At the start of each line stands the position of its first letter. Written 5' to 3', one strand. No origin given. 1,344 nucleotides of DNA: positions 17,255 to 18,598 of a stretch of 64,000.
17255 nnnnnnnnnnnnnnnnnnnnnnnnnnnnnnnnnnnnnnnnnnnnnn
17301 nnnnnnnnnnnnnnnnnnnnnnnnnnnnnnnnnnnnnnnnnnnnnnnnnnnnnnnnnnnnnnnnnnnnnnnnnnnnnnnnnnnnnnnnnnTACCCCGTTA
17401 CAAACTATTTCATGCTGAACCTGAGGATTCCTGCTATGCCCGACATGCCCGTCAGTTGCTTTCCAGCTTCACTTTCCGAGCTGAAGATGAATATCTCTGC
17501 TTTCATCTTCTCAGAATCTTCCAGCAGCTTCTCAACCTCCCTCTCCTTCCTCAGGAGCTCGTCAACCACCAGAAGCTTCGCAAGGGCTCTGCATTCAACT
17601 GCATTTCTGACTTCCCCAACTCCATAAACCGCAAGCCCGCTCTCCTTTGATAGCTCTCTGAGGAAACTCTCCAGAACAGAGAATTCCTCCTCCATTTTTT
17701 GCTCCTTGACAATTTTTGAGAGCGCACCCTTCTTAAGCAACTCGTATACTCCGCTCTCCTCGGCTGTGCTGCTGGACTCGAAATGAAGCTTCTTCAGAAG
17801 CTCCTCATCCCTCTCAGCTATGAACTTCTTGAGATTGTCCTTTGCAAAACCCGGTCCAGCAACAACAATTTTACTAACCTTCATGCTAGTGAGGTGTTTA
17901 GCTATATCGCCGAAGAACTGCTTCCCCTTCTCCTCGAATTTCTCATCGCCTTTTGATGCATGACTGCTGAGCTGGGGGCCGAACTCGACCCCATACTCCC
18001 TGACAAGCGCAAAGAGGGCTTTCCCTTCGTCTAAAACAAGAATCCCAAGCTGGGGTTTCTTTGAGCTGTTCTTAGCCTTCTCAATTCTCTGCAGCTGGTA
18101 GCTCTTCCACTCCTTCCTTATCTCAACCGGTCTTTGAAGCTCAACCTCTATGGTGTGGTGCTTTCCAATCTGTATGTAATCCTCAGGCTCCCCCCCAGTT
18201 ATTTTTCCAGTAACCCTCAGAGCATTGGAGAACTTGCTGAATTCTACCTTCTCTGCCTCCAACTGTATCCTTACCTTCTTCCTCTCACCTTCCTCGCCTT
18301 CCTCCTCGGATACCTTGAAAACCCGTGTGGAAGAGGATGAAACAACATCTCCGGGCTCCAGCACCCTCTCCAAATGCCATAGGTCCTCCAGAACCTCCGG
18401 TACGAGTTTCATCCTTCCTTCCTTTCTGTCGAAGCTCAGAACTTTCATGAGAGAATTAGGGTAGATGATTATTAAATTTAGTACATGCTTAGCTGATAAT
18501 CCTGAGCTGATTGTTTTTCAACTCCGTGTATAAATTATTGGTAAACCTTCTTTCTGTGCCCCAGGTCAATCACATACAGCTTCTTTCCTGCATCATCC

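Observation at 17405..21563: Poison-and-rescue cassette: two divergent RelE/ParE toxin-antitoxin pairs sandwiched between pelota and abcE1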

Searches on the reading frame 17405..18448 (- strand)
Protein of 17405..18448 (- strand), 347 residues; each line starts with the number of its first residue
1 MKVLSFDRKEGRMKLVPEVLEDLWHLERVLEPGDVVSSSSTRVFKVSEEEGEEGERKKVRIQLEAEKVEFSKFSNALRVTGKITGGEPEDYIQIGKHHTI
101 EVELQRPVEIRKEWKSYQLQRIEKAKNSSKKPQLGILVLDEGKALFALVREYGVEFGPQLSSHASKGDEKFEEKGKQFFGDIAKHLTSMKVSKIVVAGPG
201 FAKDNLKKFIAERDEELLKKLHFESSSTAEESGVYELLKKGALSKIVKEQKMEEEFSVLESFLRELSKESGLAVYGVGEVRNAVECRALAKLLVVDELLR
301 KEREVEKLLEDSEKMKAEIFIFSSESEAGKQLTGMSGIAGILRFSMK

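Call 3: search_protein_families(library=pfam, proteins=[window:17405-18448:-], max_evalue=0.1)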
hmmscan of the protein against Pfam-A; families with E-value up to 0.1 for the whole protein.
window:17405-18448:- (347 aa): 4 families
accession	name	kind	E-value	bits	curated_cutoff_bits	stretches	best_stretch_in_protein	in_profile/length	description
PF03463.20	eRF1_1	-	1.4e-28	99.8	23.8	1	1-125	1-122/123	eRF1 domain 1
PF03465.20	eRF1_3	-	4.5e-24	85.4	25.8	1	254-346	3-106/106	eRF1 domain 3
PF03464.20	eRF1_2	-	2e-08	35.1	27.1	1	134-243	2-128/133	eRF1 domain 2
PF23867.1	Mmc1_N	-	0.094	13.2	27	0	242-323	13-94/132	Mmc1 N-terminal domain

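Call 4: search_protein_families(library=ncbifam, proteins=[window:17405-18448:-], max_evalue=0.1)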
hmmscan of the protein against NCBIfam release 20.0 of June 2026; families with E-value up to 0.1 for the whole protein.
window:17405-18448:- (347 aa): 3 families
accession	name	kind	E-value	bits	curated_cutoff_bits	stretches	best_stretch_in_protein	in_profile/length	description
TIGR00111.1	pelota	equivalog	3.2e-89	299.7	177.65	1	7-345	9-350/351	mRNA surveillance protein pelota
TIGR03676.1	aRF1_eRF1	equivalog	7.4e-19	67.8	234.7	2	187-299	205-315/403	peptide chain release factor aRF-1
NF052289.1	Rv2629_fam_RHF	equivalog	8.7e-07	28.4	320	1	170-296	162-288/357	Rv2629 family ribosome hibernation factor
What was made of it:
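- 17405..18448 (-): pelota (aPelota/Dom34 homologue), 347 aa; conserved flanking gene. TIGR00111 equivalog 299.7 bits; eRF1_1/2/3 domains (calls 3, 4).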

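Call 14: find_related_loci(query=A1, collection=metagenome_contigs, flank=7000)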
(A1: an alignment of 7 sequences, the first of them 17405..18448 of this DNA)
Query A1 (347 aa) in metagenome_contigs; peptide patterns used: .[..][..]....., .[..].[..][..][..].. (x = any residue, [..] = any of these).
600 stretches matched a pattern (row limit reached: there are more); 5 encode a relative of the query (tblastn E <= 1e-3); 5 distinct loci.
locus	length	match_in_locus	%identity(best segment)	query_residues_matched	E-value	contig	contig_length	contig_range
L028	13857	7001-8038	79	1-346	0e+0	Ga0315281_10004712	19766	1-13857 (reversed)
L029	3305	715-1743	46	1-347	5e-106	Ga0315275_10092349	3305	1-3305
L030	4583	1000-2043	45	1-347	3e-94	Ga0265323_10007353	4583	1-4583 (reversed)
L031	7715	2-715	47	110-347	4e-64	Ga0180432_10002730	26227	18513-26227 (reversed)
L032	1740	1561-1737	52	1-61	1e-14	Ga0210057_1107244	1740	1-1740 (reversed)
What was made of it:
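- Tried and rejected: Metagenome scan with the pelota alignment: swamped by unspecific patterns and gave only 5 loci (call 14).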

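Call 46: find_homologous_proteins(query=window:17405-18448:-, max_evalue=1e-40)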
Query window:17405-18448:- (347 aa): 447 proteins with E <= 1e-40 among 7041 candidates; the best 120 are listed.
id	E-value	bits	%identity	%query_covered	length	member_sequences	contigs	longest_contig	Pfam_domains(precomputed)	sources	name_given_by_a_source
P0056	6.2e-206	701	97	100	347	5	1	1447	PF03465.21,PF03464.21,PF26356.1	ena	-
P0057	1.8e-185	634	86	100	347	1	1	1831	PF03465.21,PF03464.21,PF26356.1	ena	-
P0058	8.7e-185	631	86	100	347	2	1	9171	PF03465.21,PF03464.21,PF26356.1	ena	-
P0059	5.0e-173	593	80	100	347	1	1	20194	PF03465.21,PF03464.21,PF26356.1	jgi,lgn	jgi:protein pelota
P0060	4.7e-172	590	79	100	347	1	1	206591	PF03465.21,PF03464.21,PF26356.1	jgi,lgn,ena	-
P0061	9.5e-172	589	80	100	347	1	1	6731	PF03465.21,PF03464.21,PF26356.1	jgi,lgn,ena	-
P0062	2.3e-170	584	79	100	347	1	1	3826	PF03465.21,PF03464.21,PF26356.1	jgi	jgi:protein pelota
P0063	2.6e-169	581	78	100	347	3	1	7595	PF03465.21,PF03464.21,PF26356.1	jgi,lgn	jgi:protein pelota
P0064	1.4e-168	578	80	99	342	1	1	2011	PF03465.21,PF03464.21,PF26356.1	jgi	jgi:protein pelota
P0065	1.2e-167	575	78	100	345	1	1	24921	PF03465.21,PF03464.21,PF26356.1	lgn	-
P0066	5.8e-167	573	78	100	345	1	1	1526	PF03465.21,PF03464.21,PF26356.1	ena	-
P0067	1.1e-166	572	78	100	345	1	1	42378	PF03465.21,PF03464.21,PF26356.1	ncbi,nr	ncbi:mRNA surveillance protein pelota [Candidatus Micrarchaeota archaeon]|nr:mRNA surveillance prote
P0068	6.7e-166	569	78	100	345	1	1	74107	PF03465.21,PF03464.21,PF26356.1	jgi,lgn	jgi:protein pelota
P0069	3.9e-165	567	78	100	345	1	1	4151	PF03465.21,PF03464.21,PF26356.1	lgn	-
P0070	8.7e-165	566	79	100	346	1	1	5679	PF03465.21,PF03464.21,PF26356.1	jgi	jgi:protein pelota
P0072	7.8e-164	563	76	100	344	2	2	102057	PF03465.21,PF03464.21,PF26356.1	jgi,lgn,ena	-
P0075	2.4e-156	538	71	100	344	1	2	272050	PF03465.21,PF03464.21,PF26356.1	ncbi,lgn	ncbi:MAG: mRNA surveillance protein pelota [Candidatus Micrarchaeia archaeon]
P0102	6.3e-107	376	51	99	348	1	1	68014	PF03465.21,PF26356.1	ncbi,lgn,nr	ncbi:MAG: mRNA surveillance protein pelota [Candidatus ainarchaeum sp.]|nr:mRNA surveillance protein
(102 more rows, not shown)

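Call 48: find_encoding_contigs(protein=P0058, flank=5000, max_places=2)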
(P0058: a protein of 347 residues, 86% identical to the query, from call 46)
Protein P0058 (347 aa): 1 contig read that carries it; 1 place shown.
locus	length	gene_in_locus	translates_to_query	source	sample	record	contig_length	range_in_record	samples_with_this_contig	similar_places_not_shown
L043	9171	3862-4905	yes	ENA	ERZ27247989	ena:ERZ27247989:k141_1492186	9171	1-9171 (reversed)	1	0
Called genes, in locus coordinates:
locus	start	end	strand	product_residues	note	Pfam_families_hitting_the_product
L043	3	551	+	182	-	?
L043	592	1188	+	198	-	-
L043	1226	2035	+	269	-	PF02673:BacA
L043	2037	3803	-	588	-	PF04068:Fer4_RLI (weak), PF12837:Fer4_6 (faint), PF13237:Fer4_10 (faint), PF14697:Fer4_21 (faint), PF00037:Fer4, PF02463:SMC_N (weak), PF00005:ABC_tran, PF00005:ABC_tran, +3 more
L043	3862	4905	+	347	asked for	PF26356:Pelota_N, PF03464:eRF1_2 (weak), PF03465:eRF1_3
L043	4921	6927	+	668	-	PF02516:STT3, PF13231:PMT_2, PF22627:AglB_core-like (faint)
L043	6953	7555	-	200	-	PF13489:Methyltransf_23 (weak), PF01209:Ubie_methyltran (weak), PF13847:Methyltransf_31 (faint), PF08241:Methyltransf_11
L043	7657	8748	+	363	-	PF00534:Glycos_transf_1, PF13692:Glyco_trans_1_4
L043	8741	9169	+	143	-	?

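Call 49: find_encoding_contigs(protein=P0060, flank=5000, max_places=2)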
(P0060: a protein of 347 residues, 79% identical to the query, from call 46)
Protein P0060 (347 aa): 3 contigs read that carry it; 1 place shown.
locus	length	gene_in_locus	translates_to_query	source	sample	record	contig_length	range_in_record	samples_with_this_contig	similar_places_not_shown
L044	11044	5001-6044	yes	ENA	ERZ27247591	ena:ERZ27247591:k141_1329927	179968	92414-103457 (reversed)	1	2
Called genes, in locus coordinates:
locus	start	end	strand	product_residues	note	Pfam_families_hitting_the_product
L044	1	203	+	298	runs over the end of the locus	PF00294:PfkB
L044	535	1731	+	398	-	PF00079:Serpin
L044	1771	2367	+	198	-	-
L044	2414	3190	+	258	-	PF02673:BacA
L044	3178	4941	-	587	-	PF04068:Fer4_RLI (weak), PF12797:Fer4_2 (faint), PF14697:Fer4_21 (weak), PF00037:Fer4, PF12837:Fer4_6 (weak), PF02463:SMC_N (weak), PF00005:ABC_tran, PF00005:ABC_tran, +2 more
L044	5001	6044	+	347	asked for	PF26356:Pelota_N, PF03464:eRF1_2, PF03465:eRF1_3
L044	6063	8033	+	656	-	PF02516:STT3, PF13231:PMT_2, PF22627:AglB_core-like (weak)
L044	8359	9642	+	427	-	PF13173:AAA_14, PF13635:DUF4143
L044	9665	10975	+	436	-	PF01593:Amino_oxidase, PF13450:NAD_binding_8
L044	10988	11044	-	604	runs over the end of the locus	-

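Call 50: find_encoding_contigs(protein=P0072, flank=5000, max_places=2)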
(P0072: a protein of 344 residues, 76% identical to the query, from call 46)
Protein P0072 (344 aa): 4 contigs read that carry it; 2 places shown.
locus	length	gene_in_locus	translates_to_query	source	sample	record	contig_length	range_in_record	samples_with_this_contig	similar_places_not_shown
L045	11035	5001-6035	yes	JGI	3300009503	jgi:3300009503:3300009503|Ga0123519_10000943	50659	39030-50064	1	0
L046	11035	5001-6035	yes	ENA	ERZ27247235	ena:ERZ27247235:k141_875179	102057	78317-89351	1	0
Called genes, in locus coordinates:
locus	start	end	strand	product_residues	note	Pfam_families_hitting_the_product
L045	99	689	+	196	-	-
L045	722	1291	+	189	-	PF13489:Methyltransf_23, PF03848:TehB, PF05175:MTS, PF01209:Ubie_methyltran, PF13847:Methyltransf_31, PF08241:Methyltransf_11, PF08242:Methyltransf_12, PF13649:Methyltransf_25, +3 more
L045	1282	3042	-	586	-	PF04068:Fer4_RLI (weak), PF13237:Fer4_10 (faint), PF14697:Fer4_21 (weak), PF00037:Fer4, PF12837:Fer4_6 (weak), PF00005:ABC_tran, PF02463:SMC_N (weak), PF00005:ABC_tran, +1 more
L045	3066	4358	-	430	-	PF13173:AAA_14, PF13635:DUF4143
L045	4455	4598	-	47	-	-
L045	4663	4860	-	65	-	-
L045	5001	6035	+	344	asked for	PF26356:Pelota_N, PF03464:eRF1_2, PF03465:eRF1_3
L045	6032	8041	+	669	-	PF02516:STT3, PF13231:PMT_2, PF22627:AglB_core-like (weak)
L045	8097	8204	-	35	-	-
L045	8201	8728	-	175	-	PF13412:HTH_24 (weak), PF01909:NTP_transf_2, PF18765:Polbeta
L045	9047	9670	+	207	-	PF01909:NTP_transf_2, PF18765:Polbeta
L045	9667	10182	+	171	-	PF05168:HEPN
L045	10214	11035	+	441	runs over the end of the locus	PF13450:NAD_binding_8, PF01593:Amino_oxidase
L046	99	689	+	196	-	-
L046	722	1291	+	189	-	PF13489:Methyltransf_23, PF03848:TehB, PF05175:MTS, PF01209:Ubie_methyltran, PF13847:Methyltransf_31, PF08241:Methyltransf_11, PF08242:Methyltransf_12, PF13649:Methyltransf_25, +3 more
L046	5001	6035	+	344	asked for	PF26356:Pelota_N, PF03464:eRF1_2, PF03465:eRF1_3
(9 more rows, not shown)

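Call 51: find_encoding_contigs(protein=P0075, flank=5000, max_places=2)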
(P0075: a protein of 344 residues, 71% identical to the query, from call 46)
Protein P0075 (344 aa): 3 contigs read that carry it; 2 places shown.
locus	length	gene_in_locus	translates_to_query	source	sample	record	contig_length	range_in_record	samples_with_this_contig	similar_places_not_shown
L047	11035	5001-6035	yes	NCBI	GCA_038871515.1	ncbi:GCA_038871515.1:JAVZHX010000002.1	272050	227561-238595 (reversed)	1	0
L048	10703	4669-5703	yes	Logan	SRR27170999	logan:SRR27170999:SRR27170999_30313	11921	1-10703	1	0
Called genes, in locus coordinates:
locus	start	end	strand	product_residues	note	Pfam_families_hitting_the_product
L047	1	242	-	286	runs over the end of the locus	PF00665:rve, PF13610:DDE_Tnp_IS240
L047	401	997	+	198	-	-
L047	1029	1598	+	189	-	PF05175:MTS, PF13489:Methyltransf_23, PF03848:TehB, PF01209:Ubie_methyltran, PF13847:Methyltransf_31, PF08241:Methyltransf_11, PF08242:Methyltransf_12, PF13649:Methyltransf_25, +3 more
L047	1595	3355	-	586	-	PF04068:Fer4_RLI (weak), PF12797:Fer4_2 (faint), PF14697:Fer4_21 (weak), PF00037:Fer4, PF12837:Fer4_6 (weak), PF00005:ABC_tran, PF02463:SMC_N, PF00005:ABC_tran, +2 more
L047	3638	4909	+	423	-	PF13173:AAA_14, PF13635:DUF4143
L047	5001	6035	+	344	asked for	PF26356:Pelota_N, PF03464:eRF1_2 (weak), PF03465:eRF1_3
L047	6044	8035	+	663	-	PF02516:STT3, PF13231:PMT_2, PF27869:HaoB_nitrify (weak), PF22627:AglB_core-like (weak)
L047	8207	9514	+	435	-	PF01593:Amino_oxidase, PF13450:NAD_binding_8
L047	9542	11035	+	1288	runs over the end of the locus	PF22148:Fervidolysin_NPro-like, PF00082:Peptidase_S8, PF00041:fn3, PF05048:NosD (weak), PF13229:Beta_helix, PF05048:NosD, PF13385:Laminin_G_3, PF13385:Laminin_G_3, +1 more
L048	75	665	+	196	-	-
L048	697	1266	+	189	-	PF05175:MTS, PF13489:Methyltransf_23, PF03848:TehB, PF01209:Ubie_methyltran, PF13847:Methyltransf_31, PF08241:Methyltransf_11, PF08242:Methyltransf_12, PF13649:Methyltransf_25, +3 more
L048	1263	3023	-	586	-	PF04068:Fer4_RLI (weak), PF12797:Fer4_2 (faint), PF14697:Fer4_21 (weak), PF00037:Fer4, PF12837:Fer4_6 (weak), PF00005:ABC_tran, PF02463:SMC_N, PF00005:ABC_tran, +2 more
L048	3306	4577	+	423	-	PF13173:AAA_14, PF13635:DUF4143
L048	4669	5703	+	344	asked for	PF26356:Pelota_N, PF03464:eRF1_2 (weak), PF03465:eRF1_3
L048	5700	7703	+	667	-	PF02516:STT3, PF13231:PMT_2, PF27869:HaoB_nitrify (weak), PF22627:AglB_core-like (weak)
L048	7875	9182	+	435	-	PF01593:Amino_oxidase, PF13450:NAD_binding_8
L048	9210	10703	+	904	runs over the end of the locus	?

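Call 52: find_encoding_contigs(protein=P0102, flank=5000, max_places=2)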
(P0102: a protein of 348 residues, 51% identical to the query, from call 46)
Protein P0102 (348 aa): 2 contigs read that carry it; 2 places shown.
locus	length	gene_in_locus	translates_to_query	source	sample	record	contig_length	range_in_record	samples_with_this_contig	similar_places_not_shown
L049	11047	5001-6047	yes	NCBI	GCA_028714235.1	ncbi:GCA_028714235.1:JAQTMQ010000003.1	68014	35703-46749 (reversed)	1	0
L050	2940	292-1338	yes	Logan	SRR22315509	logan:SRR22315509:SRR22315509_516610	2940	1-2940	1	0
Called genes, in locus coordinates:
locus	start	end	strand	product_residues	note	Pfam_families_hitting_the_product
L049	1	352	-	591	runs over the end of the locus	PF12837:Fer4_6 (faint), PF14697:Fer4_21 (faint), PF02463:SMC_N (faint), PF00005:ABC_tran, PF13304:AAA_21 (faint), PF00005:ABC_tran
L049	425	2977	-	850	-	PF00690:Cation_ATPase_N, PF00122:E1-E2_ATPase, PF00702:Hydrolase, PF13246:Cation_ATPase, PF12710:HAD (weak), PF00689:Cation_ATPase_C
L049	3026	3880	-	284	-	-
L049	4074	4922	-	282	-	-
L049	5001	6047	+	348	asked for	PF26356:Pelota_N, PF03465:eRF1_3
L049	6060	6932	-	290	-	PF00892:EamA, PF10639:TMEM234 (faint), PF00892:EamA (weak)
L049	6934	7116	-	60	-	-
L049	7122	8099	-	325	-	PF05496:RuvB_N, PF20720:nSTAND3 (faint), PF00004:AAA, PF13177:DNA_pol3_delta2, PF08542:Rep_fac_C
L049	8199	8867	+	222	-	-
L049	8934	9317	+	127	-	-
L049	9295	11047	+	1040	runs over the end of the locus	PF00133:tRNA-synt_1, PF09334:tRNA-synt_1g (weak), PF08264:Anticodon_1, PF19302:DUF5915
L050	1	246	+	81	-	?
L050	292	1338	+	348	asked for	PF26356:Pelota_N, PF03465:eRF1_3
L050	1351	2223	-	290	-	PF00892:EamA, PF10639:TMEM234 (faint), PF00892:EamA (weak)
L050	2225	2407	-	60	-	-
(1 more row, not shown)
